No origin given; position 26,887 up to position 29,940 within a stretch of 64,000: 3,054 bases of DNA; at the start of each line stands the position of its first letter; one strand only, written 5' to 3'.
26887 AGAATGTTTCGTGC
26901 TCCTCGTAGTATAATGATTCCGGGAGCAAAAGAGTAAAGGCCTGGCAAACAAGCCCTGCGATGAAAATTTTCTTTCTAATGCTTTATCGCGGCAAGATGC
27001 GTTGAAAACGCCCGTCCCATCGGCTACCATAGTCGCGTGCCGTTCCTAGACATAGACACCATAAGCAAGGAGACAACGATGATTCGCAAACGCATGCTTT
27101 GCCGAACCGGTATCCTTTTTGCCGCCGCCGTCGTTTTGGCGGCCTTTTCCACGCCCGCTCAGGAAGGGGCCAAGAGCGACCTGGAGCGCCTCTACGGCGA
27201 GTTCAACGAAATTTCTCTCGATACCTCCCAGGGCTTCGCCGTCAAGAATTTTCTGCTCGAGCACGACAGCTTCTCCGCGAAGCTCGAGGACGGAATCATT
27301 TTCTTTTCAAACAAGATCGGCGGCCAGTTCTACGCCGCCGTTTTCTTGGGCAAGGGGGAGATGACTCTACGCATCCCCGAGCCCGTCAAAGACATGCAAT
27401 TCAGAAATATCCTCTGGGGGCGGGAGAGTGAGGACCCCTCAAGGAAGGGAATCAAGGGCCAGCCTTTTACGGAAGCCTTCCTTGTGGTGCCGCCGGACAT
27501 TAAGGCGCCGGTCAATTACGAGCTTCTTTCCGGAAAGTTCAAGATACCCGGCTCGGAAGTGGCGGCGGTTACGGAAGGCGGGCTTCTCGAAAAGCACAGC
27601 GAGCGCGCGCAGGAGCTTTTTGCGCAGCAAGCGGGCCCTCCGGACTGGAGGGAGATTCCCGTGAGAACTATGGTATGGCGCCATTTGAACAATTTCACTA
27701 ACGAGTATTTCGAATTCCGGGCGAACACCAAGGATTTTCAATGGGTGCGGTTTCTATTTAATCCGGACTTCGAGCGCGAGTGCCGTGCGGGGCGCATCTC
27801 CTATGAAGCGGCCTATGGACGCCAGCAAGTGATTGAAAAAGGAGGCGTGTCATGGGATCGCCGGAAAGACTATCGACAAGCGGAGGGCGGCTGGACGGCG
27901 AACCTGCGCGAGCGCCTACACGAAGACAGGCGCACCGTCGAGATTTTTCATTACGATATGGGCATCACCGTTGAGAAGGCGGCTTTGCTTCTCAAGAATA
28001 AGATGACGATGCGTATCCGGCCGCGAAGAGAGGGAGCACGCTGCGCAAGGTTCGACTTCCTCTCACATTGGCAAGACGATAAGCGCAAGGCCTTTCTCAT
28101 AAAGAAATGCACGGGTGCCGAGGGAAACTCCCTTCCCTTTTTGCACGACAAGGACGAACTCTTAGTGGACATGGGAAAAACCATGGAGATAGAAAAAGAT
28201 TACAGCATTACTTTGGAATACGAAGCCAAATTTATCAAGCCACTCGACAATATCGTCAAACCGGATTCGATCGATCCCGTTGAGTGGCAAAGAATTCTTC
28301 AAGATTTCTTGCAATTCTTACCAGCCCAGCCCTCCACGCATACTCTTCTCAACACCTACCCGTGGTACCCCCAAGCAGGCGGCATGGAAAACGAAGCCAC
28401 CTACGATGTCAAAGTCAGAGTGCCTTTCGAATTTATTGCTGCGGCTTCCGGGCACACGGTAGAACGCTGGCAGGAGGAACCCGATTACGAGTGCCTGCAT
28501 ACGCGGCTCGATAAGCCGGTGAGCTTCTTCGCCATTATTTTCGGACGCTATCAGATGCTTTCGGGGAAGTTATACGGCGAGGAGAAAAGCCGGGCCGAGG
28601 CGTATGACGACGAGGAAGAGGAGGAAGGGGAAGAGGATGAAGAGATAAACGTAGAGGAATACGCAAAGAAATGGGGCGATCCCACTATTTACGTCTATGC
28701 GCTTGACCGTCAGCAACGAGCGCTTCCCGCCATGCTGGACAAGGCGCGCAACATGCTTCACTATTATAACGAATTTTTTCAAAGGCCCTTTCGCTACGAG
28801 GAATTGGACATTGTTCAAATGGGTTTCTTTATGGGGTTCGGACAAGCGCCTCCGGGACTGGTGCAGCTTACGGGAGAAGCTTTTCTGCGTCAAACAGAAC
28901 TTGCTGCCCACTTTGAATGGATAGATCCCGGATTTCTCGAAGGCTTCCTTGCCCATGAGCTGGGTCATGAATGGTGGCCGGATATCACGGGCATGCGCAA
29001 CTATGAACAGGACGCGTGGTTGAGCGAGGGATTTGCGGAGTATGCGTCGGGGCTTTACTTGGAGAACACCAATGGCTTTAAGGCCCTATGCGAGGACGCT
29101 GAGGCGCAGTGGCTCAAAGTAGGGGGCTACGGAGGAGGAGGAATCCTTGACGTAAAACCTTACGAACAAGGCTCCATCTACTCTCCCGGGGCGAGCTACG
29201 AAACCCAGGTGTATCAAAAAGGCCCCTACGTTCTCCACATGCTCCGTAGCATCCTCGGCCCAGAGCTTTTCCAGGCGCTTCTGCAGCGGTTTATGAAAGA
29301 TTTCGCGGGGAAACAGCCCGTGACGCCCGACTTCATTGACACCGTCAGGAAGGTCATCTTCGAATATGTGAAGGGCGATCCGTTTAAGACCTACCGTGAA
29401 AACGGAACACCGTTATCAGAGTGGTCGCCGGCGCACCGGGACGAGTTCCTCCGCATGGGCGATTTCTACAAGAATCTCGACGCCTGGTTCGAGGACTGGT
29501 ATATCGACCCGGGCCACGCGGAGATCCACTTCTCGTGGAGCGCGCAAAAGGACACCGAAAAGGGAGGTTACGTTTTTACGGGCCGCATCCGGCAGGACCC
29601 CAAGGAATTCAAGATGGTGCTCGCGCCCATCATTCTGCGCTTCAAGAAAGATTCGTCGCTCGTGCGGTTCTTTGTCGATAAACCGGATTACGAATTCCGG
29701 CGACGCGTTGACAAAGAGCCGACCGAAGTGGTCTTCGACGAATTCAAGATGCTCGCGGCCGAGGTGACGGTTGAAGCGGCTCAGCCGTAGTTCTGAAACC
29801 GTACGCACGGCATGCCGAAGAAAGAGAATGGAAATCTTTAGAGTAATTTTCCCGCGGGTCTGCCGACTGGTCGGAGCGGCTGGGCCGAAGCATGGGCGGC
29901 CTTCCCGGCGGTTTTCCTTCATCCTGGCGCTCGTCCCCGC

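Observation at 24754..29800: About 5 kb low-GC island embedded in a high-GC chromosome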

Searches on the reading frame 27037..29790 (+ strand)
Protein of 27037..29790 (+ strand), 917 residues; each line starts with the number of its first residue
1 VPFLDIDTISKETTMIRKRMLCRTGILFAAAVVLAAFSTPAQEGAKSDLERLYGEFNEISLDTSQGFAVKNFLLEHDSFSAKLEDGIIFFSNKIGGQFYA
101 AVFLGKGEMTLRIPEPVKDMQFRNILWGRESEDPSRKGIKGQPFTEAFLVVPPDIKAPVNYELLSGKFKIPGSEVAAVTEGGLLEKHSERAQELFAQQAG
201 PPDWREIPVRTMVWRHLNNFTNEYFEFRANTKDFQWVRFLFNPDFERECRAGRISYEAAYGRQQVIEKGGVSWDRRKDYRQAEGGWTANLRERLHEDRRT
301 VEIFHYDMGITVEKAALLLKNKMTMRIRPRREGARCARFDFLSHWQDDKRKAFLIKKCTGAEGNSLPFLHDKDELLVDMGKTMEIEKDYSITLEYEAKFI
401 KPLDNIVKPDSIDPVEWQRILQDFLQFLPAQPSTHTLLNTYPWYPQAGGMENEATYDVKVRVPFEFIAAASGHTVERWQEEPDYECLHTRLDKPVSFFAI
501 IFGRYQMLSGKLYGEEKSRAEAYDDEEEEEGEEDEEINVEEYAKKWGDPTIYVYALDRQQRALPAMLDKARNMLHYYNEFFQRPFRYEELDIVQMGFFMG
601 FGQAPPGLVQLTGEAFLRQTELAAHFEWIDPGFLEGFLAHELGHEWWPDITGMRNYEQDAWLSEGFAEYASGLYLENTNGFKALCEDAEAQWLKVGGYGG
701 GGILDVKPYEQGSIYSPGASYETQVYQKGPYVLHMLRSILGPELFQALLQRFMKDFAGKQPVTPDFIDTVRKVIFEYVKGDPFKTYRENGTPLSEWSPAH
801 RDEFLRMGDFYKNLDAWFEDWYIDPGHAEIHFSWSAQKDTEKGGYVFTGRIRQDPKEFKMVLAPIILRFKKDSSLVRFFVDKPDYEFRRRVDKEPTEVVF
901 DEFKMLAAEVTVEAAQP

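Call 6: search_protein_families(library=pfam, proteins=[window:27037-29790:+], max_evalue=0.01)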
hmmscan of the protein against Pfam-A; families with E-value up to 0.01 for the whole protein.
window:27037-29790:+ (917 aa): 1 family
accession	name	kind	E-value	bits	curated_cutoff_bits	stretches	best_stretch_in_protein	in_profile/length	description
PF01433.26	Peptidase_M1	-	1.9e-21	77.1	27.7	1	567-773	3-206/218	Peptidase family M1 domain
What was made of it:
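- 27079..29790 (+): Secreted M1-type zinc metallopeptidase lacking GAMEN, 903 aa (UCF80906.1, JSV08_00320). The maximal ORF runs from GTG 27037. Pfam PF01433 scores 77 bits against a cut-off of 27.7 (call 6).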

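Call 7: search_protein_families(library=ncbifam, proteins=[window:27037-29790:+], max_evalue=0.01)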
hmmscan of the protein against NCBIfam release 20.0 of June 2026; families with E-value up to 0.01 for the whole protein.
window:27037-29790:+ (917 aa): 3 families
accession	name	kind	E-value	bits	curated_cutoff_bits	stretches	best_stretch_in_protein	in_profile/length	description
TIGR02412.1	pepN_strep_liv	equivalog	1.1e-11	43.9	591.2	1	565-771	223-424/832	aminopeptidase N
TIGR02414.1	pepN_proteo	equivalog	5.2e-06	24.9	718.2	1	718-796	367-444/868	aminopeptidase N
TIGR02411.1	leuko_A4_hydro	equivalog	1.4e-05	24.1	761.7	1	638-770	282-417/600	leukotriene-A(4) hydrolase/aminopeptidase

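Call 10: find_homologous_proteins(query=window:27037-29790:+)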
Query window:27037-29790:+ (917 aa): 8 proteins with E <= 0.001 among 7640 candidates.
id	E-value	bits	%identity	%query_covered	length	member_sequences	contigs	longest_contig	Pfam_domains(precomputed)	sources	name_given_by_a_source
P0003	0.0e+0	2122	100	98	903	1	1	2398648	PF01433.27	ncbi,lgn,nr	ncbi:MAG: hypothetical protein JSV08_00320 [Acidobacteriota bacterium]|nr:MAG: hypothetical protein 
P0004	0.0e+0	1272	83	71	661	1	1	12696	PF01433.27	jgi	jgi:hypothetical protein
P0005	0.0e+0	1119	61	96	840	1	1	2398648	PF01433.27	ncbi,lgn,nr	ncbi:MAG: hypothetical protein JSV08_10015 [Acidobacteriota bacterium]|nr:MAG: hypothetical protein 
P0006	0.0e+0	1114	60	97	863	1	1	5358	PF01433.27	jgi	jgi:hypothetical protein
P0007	2.9e-52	196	25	93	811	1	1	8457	PF01433.27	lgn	-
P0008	5.5e-12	63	25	36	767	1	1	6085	PF01433.27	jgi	jgi:hypothetical protein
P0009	5.1e-9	53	25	39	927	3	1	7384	PF01433.27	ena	-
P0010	1.5e-4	38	23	25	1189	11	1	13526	PF12679.14,PF01433.27,PF12698.14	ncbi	-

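Call 13: find_encoding_contigs(protein=P0005, flank=10000, max_places=3)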
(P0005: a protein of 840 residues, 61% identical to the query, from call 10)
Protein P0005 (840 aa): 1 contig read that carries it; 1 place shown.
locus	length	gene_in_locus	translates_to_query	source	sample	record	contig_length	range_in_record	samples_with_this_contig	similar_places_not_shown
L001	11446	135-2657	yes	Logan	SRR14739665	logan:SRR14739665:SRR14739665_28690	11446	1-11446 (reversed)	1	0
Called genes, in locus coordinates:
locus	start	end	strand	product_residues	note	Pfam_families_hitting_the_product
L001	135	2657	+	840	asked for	PF01433:Peptidase_M1 (faint)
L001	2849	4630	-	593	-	PF00939:Na_sulph_symp (weak), PF03600:CitMHS, PF02080:TrkA_C, PF00939:Na_sulph_symp, PF03600:CitMHS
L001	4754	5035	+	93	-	PF04456:DUF503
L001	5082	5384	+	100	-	PF02033:RBFA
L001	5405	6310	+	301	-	PF01509:TruB_N, PF16198:TruB_C_2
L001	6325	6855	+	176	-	PF01661:Macro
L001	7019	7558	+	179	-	PF07963:N_methyl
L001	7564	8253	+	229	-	PF07963:N_methyl (weak)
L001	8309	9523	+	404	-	-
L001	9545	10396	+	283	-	-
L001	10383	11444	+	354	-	?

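Call 14: find_encoding_contigs(protein=P0004, flank=10000, max_places=3)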
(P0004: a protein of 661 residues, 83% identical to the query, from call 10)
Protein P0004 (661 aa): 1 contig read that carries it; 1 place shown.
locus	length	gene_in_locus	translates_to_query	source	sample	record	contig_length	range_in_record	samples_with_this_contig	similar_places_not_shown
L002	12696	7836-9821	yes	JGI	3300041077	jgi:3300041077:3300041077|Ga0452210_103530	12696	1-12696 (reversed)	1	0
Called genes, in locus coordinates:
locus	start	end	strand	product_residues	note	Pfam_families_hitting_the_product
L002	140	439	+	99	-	PF04166:PdxA (weak)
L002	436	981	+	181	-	PF04166:PdxA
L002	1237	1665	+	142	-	PF01951:Archease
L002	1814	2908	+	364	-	PF00154:RecA_N, PF08423:Rad51, PF06745:ATPase (weak), PF27531:MT3502_N (weak), PF21096:RecA_C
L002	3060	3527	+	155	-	-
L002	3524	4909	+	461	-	PF03553:Na_H_antiporter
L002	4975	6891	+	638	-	-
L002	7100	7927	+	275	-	-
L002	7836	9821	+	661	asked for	PF01433:Peptidase_M1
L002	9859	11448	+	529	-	PF13471:Transglut_core3 (faint), PF01841:Transglut_core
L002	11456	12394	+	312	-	-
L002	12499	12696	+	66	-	?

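Call 15: find_encoding_contigs(protein=P0006, flank=10000, max_places=3)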
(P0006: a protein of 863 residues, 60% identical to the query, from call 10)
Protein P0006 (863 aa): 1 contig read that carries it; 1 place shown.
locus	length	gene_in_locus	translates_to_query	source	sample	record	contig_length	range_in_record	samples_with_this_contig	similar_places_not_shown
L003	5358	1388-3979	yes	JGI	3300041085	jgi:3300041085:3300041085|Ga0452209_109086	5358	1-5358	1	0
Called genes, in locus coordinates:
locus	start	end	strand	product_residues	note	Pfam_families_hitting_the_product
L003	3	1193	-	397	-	?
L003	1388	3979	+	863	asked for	PF01433:Peptidase_M1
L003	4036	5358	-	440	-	?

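Call 16: find_encoding_contigs(protein=P0007, flank=10000, max_places=3)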
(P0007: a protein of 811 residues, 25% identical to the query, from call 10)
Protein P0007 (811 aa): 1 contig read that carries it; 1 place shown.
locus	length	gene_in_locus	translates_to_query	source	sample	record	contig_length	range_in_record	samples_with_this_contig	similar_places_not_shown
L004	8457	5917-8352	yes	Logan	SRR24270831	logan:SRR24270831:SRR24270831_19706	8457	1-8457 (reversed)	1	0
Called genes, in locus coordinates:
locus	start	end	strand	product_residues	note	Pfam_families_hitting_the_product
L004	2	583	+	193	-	?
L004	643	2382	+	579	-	PF00501:AMP-binding, PF23562:AMP-binding_C_3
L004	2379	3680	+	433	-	PF00108:Thiolase_N, PF02803:Thiolase_C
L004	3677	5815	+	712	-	PF00378:ECH_1, PF16113:ECH_2, PF02737:3HCDH_N, PF00725:3HCDH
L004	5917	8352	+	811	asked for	PF01433:Peptidase_M1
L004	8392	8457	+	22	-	?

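Call 33: search_solved_structures(query=window:27079-29787:+, max_evalue=0.001, show_alignments=2)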
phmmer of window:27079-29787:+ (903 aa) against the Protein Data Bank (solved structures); distinct sequences matched with E-value up to 0.001: 82 (the best 60 are shown).
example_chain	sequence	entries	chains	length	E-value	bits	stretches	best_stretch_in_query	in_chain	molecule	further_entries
3mdj_A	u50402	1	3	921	1.3e-09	39.8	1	537-785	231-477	Endoplasmic reticulum aminopeptidase 1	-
6mgq_A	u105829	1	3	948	1.4e-09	39.7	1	537-785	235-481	Endoplasmic reticulum aminopeptidase 1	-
6ryf_A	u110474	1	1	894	5.9e-09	37.6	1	537-783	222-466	Endoplasmic reticulum aminopeptidase 1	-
2yd0_A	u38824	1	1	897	6e-09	37.5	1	537-783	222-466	ENDOPLASMIC RETICULUM AMINOPEPTIDASE 1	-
6rqx_A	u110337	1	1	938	6.4e-09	37.4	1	537-783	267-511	Endoplasmic reticulum aminopeptidase 1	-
3qnf_A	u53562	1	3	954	6.6e-09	37.4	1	537-783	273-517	Endoplasmic reticulum aminopeptidase 1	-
7zyf_A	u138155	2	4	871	8.5e-09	37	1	537-800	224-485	Leucyl-cystinyl aminopeptidase, pregnancy serum form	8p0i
4p8q_A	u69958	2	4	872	8.5e-09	37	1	537-800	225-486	Leucyl-cystinyl aminopeptidase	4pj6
8cgp_A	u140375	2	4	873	8.6e-09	37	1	537-800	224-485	Leucyl-cystinyl aminopeptidase, pregnancy serum form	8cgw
5mj6_A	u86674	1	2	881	8.7e-09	37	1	537-800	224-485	Leucyl-cystinyl aminopeptidase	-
4z7i_A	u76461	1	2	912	9.3e-09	36.9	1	537-800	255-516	Leucyl-cystinyl aminopeptidase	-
5c97_A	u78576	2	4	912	9.3e-09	36.9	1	537-800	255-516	Leucyl-cystinyl aminopeptidase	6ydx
6ea4_A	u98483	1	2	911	1.1e-08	36.6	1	539-751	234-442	Endoplasmic reticulum aminopeptidase 2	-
7p7p_A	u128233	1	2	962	1.3e-08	36.5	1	539-751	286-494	Endoplasmic reticulum aminopeptidase 2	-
7nsk_A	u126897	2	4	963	1.3e-08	36.5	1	539-751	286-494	Endoplasmic reticulum aminopeptidase 2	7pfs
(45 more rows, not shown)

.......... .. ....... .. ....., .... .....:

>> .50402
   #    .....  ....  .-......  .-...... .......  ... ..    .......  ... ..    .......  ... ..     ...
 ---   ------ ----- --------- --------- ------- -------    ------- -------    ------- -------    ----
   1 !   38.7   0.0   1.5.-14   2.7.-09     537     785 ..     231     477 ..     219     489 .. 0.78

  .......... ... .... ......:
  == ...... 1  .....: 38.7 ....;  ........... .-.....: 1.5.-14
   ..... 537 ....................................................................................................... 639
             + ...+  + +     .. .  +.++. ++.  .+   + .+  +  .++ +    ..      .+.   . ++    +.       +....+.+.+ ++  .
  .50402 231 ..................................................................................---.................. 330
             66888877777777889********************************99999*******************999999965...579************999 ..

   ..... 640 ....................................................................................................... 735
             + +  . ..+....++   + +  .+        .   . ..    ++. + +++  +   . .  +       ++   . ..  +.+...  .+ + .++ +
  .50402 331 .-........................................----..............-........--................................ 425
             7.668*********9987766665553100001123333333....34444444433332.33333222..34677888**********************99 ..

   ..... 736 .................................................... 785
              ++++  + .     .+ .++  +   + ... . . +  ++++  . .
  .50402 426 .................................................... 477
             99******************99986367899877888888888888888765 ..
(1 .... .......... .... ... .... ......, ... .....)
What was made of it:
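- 27079..29790 (+): The best PDB sequence hits are ERAP1/IRAP catalytic domains at 1e-9 (call 33).
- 28834..28857 (+): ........, which occupies the position of the GAMEN exopeptidase motif. Gln replaces the Glu that binds the substrate N-terminus. Alignment to ERAP1 (call 33).
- On M1 aminopeptidases (PepN, ERAP, LTA4H type): GFGQA aligns with ERAP1 GAMEN (call 33).
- Closest known: M1 family zinc aminopeptidases. Same: The Tyr that stabilises the transition state is conserved (calls 6, 33).
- Closest known: Two-domain or atypical bacterial M1 peptidases. Same: The M1 catalytic core appears in a non-canonical domain architecture (call 33).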

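Call 68: search_dna_similar(query=window:27079-29787:+, collection=plasmids, mode=protein, max_evalue=0.001, max_rows=10)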
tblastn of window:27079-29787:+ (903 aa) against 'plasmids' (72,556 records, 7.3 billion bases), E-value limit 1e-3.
Records with a match: 53; places in all: 55; records where one place covers at least 80% of the query: 0.
Best place of each record, by identity: <60% 53.
By first word of the organism name: Ligilactobacillus 23; Streptomyces 11; Streptantibioticus 2; Proteus 2; Chondrinema 1; Fulvitalea 1; Gemmatirosa 1; Sinorhizobium 1; Sphingomonas 1; Pseudoalteromonas 1; and 9 more.
By predicted mobility (MOB-suite, as given by PLSDB): non-mobilizable 36; mobilizable 17.
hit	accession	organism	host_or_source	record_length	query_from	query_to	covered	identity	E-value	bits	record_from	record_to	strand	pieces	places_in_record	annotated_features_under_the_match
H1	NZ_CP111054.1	Chondrinema litorale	Seaweed,red alga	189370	538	887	39%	23.4%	1e-10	74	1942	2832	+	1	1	M1 family aminopeptidase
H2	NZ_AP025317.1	Fulvitalea axinellae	-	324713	454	759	34%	21.9%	1e-6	60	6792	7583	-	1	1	M1 family aminopeptidase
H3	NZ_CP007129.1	Gemmatirosa kalamazoonensis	-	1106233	531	764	26%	25.9%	2e-9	70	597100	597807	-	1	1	record has no annotation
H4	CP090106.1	Sinorhizobium meliloti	Medicago,Cell culture,Plant nodule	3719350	544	783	27%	25.0%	9e-4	51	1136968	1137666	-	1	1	pepN: aminopeptidase N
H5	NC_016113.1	Streptantibioticus cattleyicolor NRRL 8057 = DSM 46488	-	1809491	552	743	21%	28.5%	2e-4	53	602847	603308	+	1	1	none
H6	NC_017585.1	Streptantibioticus cattleyicolor NRRL 8057 = DSM 46488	-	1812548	552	743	21%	28.5%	2e-4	53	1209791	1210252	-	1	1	none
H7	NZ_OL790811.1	Proteus mirabilis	-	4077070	542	779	26%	23.0%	8e-4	51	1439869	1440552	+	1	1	none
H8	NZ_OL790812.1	Proteus mirabilis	-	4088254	542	779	26%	23.0%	8e-4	51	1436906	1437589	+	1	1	none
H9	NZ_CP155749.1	Sphingomonas parapaucimobilis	Chinese cabbage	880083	553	779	25%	23.6%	1e-6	61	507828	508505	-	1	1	M1 family metallopeptidase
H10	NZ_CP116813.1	Ligilactobacillus salivarius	Sus scrofa domesticus,gut sample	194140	546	752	23%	25.7%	5e-4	52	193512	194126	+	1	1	none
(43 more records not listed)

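Call 71: search_protein_families(library=pfam, proteins=[P0007, P0009], max_evalue=1)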
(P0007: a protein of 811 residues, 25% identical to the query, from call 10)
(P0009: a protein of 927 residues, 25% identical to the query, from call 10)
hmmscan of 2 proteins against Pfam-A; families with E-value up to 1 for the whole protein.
P0007 (811 aa): 1 family
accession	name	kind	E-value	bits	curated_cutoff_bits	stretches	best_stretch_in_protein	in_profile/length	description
PF01433.26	Peptidase_M1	-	1e-18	68.2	27.7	1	499-712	3-218/218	Peptidase family M1 domain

P0009 (927 aa): 2 families
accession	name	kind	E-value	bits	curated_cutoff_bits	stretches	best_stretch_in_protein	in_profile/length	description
PF01433.26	Peptidase_M1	-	1.8e-14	54.3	27.7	1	660-834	72-218/218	Peptidase family M1 domain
PF09509.15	Hypoth_Ymh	-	0.076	13.3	25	1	120-187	4-57/119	Protein of unknown function (Hypoth_ymh)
